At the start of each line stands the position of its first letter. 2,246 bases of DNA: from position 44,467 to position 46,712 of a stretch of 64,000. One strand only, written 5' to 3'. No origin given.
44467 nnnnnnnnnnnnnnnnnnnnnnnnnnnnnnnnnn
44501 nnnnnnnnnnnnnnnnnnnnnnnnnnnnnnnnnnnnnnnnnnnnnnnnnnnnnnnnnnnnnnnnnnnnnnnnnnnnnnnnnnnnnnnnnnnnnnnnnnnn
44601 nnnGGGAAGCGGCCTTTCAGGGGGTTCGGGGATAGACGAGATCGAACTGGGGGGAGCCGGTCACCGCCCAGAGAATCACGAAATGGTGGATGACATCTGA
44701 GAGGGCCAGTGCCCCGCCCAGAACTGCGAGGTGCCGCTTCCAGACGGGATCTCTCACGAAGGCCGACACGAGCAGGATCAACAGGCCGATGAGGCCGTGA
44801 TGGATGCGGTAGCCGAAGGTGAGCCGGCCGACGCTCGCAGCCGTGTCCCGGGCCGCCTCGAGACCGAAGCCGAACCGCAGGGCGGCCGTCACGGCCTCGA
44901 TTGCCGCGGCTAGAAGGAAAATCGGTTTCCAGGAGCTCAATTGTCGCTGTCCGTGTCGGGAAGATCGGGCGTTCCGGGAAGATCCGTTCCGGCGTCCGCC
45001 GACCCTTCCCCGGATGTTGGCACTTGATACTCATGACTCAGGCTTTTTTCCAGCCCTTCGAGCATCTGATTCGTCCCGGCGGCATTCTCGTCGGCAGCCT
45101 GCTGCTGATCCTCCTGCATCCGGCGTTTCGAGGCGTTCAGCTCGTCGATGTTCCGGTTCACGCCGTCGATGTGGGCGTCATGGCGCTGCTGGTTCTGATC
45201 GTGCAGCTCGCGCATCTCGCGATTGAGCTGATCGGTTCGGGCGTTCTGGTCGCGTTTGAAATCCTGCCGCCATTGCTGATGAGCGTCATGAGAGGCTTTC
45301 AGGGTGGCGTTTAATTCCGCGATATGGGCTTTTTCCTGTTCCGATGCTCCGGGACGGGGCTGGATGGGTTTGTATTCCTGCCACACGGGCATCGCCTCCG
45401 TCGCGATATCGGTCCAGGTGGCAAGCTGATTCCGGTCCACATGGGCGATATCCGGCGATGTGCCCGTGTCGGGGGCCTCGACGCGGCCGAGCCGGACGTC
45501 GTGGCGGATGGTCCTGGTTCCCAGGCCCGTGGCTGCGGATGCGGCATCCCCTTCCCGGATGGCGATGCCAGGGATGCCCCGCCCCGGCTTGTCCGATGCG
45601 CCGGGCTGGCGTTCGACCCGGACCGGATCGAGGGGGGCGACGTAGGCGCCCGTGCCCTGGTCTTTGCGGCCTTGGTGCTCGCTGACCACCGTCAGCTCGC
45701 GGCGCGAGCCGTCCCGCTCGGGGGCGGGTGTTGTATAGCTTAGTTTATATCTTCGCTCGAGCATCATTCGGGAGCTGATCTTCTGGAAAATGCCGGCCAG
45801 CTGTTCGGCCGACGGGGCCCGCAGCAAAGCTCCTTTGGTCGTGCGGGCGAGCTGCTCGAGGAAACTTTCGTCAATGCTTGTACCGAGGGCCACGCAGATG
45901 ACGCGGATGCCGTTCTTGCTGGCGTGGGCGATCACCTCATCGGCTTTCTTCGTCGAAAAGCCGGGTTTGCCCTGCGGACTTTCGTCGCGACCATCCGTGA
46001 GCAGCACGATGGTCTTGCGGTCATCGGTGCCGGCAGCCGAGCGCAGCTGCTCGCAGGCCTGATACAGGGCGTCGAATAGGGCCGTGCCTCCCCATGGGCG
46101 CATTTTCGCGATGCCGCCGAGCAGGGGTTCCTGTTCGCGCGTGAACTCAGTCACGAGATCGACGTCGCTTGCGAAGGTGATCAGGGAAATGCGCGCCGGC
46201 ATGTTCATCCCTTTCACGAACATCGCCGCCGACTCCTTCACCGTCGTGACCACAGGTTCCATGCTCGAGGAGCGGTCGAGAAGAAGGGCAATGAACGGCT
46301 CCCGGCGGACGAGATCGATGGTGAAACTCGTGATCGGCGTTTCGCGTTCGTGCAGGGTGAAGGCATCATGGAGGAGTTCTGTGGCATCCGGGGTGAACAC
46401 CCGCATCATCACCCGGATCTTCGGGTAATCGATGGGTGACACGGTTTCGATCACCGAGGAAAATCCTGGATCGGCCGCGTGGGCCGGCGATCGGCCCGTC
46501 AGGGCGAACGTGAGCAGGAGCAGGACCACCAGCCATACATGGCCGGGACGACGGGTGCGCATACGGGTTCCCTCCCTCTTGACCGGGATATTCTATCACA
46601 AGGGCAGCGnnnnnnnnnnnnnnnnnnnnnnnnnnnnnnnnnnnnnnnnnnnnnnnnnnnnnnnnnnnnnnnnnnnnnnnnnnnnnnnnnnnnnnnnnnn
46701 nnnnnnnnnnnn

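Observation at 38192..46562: Tandem paralogous UvrD-like helicase/RecB-nuclease genes (AdnAB/AddAB-like), both with 4-Cys Fe-S ligand sets, in an apparent operon with a secreted VWA protein and a small membrane protein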

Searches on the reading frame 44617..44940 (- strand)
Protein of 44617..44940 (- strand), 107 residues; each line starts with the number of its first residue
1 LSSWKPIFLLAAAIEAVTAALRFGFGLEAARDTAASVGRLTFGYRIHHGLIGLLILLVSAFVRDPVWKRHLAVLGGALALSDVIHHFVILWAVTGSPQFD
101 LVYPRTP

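Call 8: search_protein_families(library=pfam, proteins=[window:44617-44940:-], max_evalue=0.01)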
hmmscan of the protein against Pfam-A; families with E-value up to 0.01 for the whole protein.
window:44617-44940:- (107 aa): 0 families

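Call 9: search_protein_families(library=ncbifam, proteins=[window:44617-44940:-], max_evalue=0.01)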
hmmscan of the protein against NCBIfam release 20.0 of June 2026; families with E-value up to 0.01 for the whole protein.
window:44617-44940:- (107 aa): 0 families

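Call 42: find_homologous_proteins(query=window:44617-44940:-, max_evalue=0.001)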
Query window:44617-44940:- (107 aa): 43 proteins with E <= 0.001 among 226 candidates.
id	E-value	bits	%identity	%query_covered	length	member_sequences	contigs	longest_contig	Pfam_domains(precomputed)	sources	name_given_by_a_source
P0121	1.3e-62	226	99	100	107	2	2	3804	-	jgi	jgi:hypothetical protein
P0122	6.3e-53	195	85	100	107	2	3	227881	-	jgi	-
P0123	3.7e-43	164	70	98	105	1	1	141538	-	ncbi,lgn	-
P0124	7.0e-43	163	71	98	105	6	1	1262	-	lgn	-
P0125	7.0e-43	163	70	98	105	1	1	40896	-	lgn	-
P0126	1.3e-42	162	72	98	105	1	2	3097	-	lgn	-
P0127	1.4e-40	156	69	98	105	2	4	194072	-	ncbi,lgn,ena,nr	ncbi:MAG TPA: hypothetical protein PLU72_01955 [Candidatus Ozemobacteraceae bacterium]|nr:hypothetic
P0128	2.8e-38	148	70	90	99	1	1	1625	-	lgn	-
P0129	4.4e-32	128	60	89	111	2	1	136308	-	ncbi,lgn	ncbi:MAG: hypothetical protein WA705_06235 [Candidatus Ozemobacteraceae bacterium]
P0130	3.4e-28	116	58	94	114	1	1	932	-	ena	-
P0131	3.6e-28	116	50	98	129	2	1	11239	-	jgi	jgi:hypothetical protein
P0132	1.5e-27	114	61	78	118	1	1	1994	-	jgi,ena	jgi:hypothetical protein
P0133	3.9e-25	106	56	93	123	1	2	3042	-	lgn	-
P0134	4.5e-25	106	58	90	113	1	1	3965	-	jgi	jgi:hypothetical protein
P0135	5.3e-25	106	56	89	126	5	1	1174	-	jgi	-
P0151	1.8e-22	97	53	92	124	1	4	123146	-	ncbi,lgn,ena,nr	ncbi:MAG: hypothetical protein EXR98_06135 [Gemmataceae bacterium]|nr:hypothetical protein [Gemmatac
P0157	4.0e-20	90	48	87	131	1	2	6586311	-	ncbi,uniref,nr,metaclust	ncbi:hypothetical protein LF1_25720 [Rubripirellula obstinata]|uniref:Uncharacterized protein n=1 Ta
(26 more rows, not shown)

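Call 43: find_encoding_contigs(protein=P0157, flank=7000, max_places=1)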
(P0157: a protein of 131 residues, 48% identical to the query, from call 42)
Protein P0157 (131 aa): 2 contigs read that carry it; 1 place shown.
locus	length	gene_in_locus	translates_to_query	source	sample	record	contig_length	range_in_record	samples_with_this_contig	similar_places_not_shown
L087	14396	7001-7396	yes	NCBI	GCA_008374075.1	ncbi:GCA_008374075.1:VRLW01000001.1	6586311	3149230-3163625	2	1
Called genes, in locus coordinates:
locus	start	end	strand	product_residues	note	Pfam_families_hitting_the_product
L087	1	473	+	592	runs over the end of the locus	PF06723:MreB_Mbl (faint), PF00012:HSP70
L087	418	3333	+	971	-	PF00012:HSP70, PF06723:MreB_Mbl, PF12531:DUF3731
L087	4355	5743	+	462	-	PF13570:Beta-prop_ACSF4 (faint), PF01011:PQQ (faint), PF13360:PQQ_2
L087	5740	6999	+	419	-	PF01011:PQQ (faint), PF13570:Beta-prop_ACSF4 (faint), PF25293:Beta-prop_EMC1_N (faint), PF13360:PQQ_2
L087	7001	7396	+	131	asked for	-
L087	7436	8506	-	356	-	PF04616:Glyco_hydro_43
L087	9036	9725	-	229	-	PF07589:PEP_exosort_dom (weak)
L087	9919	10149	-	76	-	-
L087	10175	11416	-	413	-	PF07963:N_methyl, PF07596:SBP_bac_10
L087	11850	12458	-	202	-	PF00072:Response_reg, PF00196:GerE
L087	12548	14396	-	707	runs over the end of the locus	PF07730:HisKA_3, PF02518:HATPase_c, PF13581:HATPase_c_2 (faint)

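Call 44: find_encoding_contigs(protein=P0151, flank=7000, max_places=1)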
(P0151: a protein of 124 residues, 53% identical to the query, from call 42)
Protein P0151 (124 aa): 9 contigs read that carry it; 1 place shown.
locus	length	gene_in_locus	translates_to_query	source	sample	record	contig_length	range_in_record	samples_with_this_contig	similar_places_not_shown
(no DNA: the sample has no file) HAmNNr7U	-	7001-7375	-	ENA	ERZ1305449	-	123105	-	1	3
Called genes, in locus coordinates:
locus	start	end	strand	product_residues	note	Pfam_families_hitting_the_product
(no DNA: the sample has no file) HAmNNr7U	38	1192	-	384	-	PF00902:TatC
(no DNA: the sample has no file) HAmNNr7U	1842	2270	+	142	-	-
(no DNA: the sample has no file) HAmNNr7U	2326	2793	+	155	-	PF02367:TsaE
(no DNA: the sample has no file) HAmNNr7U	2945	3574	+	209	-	PF00111:Fer2 (weak), PF13085:Fer2_3 (faint), PF01799:Fer2_2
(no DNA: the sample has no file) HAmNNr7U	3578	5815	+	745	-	PF01315:Ald_Xan_dh_C, PF02738:MoCoBD_1, PF20256:MoCoBD_2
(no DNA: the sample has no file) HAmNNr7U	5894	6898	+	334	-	PF00941:FAD_binding_5, PF03450:CO_deh_flav_C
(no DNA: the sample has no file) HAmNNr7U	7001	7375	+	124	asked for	-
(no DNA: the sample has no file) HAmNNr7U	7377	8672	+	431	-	PF07690:MFS_1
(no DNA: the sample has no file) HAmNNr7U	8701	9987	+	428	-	PF03600:CitMHS, PF07158:MatC_N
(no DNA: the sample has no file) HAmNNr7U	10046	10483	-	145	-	-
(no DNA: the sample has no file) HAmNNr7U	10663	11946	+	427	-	PF00149:Metallophos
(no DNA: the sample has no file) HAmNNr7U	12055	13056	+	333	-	PF01370:Epimerase, PF04321:RmlD_sub_bind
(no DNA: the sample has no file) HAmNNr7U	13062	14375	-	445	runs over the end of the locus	PF00089:Trypsin, PF13365:Trypsin_2, PF00595:PDZ, PF13180:PDZ_2, PF17820:PDZ_6 (weak)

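Call 45: find_encoding_contigs(protein=P0129, flank=8000, max_places=1)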
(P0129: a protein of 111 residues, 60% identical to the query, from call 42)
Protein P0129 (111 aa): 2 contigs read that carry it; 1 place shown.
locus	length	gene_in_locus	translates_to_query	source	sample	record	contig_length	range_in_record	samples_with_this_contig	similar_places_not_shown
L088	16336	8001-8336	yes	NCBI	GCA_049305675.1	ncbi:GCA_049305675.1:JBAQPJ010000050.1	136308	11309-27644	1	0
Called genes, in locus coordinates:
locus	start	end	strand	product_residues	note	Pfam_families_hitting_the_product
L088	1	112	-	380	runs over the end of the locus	PF03435:Sacchrp_dh_NADP, PF16653:Sacchrp_dh_C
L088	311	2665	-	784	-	PF13414:TPR_11 (faint), PF00515:TPR_1 (faint), PF07719:TPR_2 (weak), PF13174:TPR_6 (faint), PF13176:TPR_7 (faint), PF13181:TPR_8 (faint), PF13432:TPR_16 (weak), PF14559:TPR_19 (weak), +8 more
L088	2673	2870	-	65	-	PF02597:ThiS (weak)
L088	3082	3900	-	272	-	PF14453:ThiS-like, PF00899:ThiF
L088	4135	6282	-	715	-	PF02730:AFOR_N, PF01314:AFOR_C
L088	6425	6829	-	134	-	PF12797:Fer4_2 (faint), PF13237:Fer4_10, PF00037:Fer4 (weak), PF12838:Fer4_7 (weak), PF13187:Fer4_9, PF13237:Fer4_10, PF00037:Fer4 (weak), PF12838:Fer4_7 (weak), +10 more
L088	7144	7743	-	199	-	PF13328:HD_4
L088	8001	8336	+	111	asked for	-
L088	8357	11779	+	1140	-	PF00580:UvrD-helicase, PF13245:AAA_19, PF13361:UvrD_C, PF13538:UvrD_C_2 (faint), PF12705:PDDEXK_1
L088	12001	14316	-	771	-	PF00933:Glyco_hydro_3, PF01915:Glyco_hydro_3_C, PF14310:Fn3-like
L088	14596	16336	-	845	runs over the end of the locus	PF01301:Glyco_hydro_35, PF02449:Glyco_hydro_42, PF22369:GLMA_2nd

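Call 51: search_protein_families(library=padloc, proteins=[window:44617-44940:-], max_evalue=0.001)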
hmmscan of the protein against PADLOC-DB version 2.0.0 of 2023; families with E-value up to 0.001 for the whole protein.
window:44617-44940:- (107 aa): 0 families

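Call 95: search_protein_families(library=pfam, alignment_id=A5, max_evalue=10)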
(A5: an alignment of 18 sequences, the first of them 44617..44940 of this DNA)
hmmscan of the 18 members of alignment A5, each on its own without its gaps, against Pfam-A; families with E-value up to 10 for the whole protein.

A. member 1, window:44617-44940:- (107 aa): 1 family
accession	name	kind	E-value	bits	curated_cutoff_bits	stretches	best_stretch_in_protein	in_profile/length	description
PF23778.1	Phage_holin_2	-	0.16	12.7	32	1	7-88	2-83/92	Putative phage holin family 2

B. families by the number of members that match (of 18 scanned): 17 families
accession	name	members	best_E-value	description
PF09767.14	DUF2053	2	0.066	Predicted membrane protein (DUF2053)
PF23778.1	Phage_holin_2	2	0.16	Putative phage holin family 2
PF07690.21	MFS_1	1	0.0035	Major Facilitator Superfamily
PF08038.17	Tom7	1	0.0046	TOM7 family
PF13796.11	Sensor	1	0.0052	Putative sensor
PF13038.11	DUF3899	1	0.023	Domain of unknown function (DUF3899)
PF19333.4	FAXC_N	1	0.028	Failed axon connections homolog N-terminus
PF03155.21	Alg6_Alg8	1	0.034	ALG6, ALG8 glycosyltransferase family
PF24394.1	TMEM62_C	1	0.05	TMEM62 C-terminal domain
PF20087.4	DUF6479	1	0.12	Family of unknown function (DUF6479)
PF14209.11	DUF4321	1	0.14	Domain of unknown function (DUF4321)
PF24914.1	ACR10_N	1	0.16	ACT domain-containing protein ACR10, N-terminal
PF18136.6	DNApol_Exo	1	0.24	DNA mitochondrial polymerase exonuclease domain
PF13974.11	YebO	1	0.27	YebO-like protein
PF10215.14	Ost4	1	0.28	Oligosaccaryltransferase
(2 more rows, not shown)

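Call 111: search_protein_representatives(alignment_id=A5)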
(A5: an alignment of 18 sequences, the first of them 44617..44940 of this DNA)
Query: 18 sequences, 116 profile positions. Proteins with E-value up to 0.001 (for the whole library): 306; up to 1e-10: 207; up to 1e-30: 57. The best 150 are listed.
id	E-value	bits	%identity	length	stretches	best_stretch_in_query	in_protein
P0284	3.1e-43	162.8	-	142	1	4-114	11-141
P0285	1.3e-41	157.6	-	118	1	3-114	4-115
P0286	2.6e-40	153.4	-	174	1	10-114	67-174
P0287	3.5e-40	153.0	-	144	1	7-114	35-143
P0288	3.7e-40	152.9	-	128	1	7-114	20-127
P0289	3.8e-40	152.8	-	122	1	8-114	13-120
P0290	6.8e-40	152.0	-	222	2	10-105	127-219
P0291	2.7e-39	150.1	-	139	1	9-114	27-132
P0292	9.9e-39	148.3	-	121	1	5-114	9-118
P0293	4.6e-38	146.1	-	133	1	12-114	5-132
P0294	7.1e-38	145.5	-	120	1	10-115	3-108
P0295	1.4e-37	144.6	-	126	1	6-115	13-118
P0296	1.7e-37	144.3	-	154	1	6-113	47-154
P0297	3.9e-37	143.1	-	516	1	6-114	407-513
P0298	4.7e-37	142.9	-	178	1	8-114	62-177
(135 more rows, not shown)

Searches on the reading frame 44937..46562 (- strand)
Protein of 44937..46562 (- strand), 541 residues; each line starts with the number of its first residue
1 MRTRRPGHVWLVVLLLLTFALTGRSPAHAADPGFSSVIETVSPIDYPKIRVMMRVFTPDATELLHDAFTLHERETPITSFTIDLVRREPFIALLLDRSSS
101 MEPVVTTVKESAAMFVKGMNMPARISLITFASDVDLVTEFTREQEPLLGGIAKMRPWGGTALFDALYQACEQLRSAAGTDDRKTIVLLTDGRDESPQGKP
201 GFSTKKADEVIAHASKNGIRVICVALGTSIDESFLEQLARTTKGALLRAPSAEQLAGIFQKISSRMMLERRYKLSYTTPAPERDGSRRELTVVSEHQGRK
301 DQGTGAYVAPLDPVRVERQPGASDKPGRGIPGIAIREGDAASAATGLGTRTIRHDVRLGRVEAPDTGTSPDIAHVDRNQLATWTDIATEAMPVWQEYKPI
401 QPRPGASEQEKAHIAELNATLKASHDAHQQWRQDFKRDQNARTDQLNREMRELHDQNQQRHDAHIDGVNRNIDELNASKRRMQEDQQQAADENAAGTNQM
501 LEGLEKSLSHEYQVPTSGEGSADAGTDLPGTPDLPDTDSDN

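Call 8: search_protein_families(library=pfam, proteins=[window:44937-46562:-], max_evalue=0.01)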
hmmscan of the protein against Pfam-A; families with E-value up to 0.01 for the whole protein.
window:44937-46562:- (541 aa): 4 families
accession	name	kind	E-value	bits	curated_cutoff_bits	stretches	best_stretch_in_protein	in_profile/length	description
PF00092.34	VWA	-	4.4e-16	60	23.8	1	91-260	2-173/174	von Willebrand factor type A domain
PF13519.12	VWA_2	-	8.5e-13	49.3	27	1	92-191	2-106/107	von Willebrand factor type A domain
PF13768.12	VWA_3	-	1.9e-09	38.2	27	1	91-245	3-152/155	von Willebrand factor type A domain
PF03850.20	Tfb4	-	0.0055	16.7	27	1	210-279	165-231/273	Transcription factor Tfb4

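Call 9: search_protein_families(library=ncbifam, proteins=[window:44937-46562:-], max_evalue=0.01)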
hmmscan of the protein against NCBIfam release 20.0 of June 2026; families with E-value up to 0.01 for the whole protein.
window:44937-46562:- (541 aa): 4 families
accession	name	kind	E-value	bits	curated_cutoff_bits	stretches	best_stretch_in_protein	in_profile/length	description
TIGR03436.1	acidobact_VWFA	subfamily_domain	1e-16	61.3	81.25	1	77-296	43-310/324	VWA domain-containing protein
NF047508.1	VWA_BatA_Lepto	exception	1.8e-06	27.2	380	1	123-264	130-271/315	VWA domain-containing protein BatA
NF010238.0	PRK13685.1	subfamily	7.4e-06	25.3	432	1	91-255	99-287/335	hypothetical protein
TIGR00868.1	hCaCC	subfamily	1.3e-05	23.2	900.85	1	84-265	300-479/863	calcium-activated chloride channel protein 1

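Call 51: search_protein_families(library=padloc, proteins=[window:44937-46562:-], max_evalue=0.001)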
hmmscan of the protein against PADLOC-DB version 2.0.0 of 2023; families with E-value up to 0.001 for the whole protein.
window:44937-46562:- (541 aa): 1 family
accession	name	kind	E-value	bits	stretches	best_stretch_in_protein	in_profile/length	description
PDLC00580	JetC3|JetC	-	0.00081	15.7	0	392-514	700-819/1068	DUF3584 domain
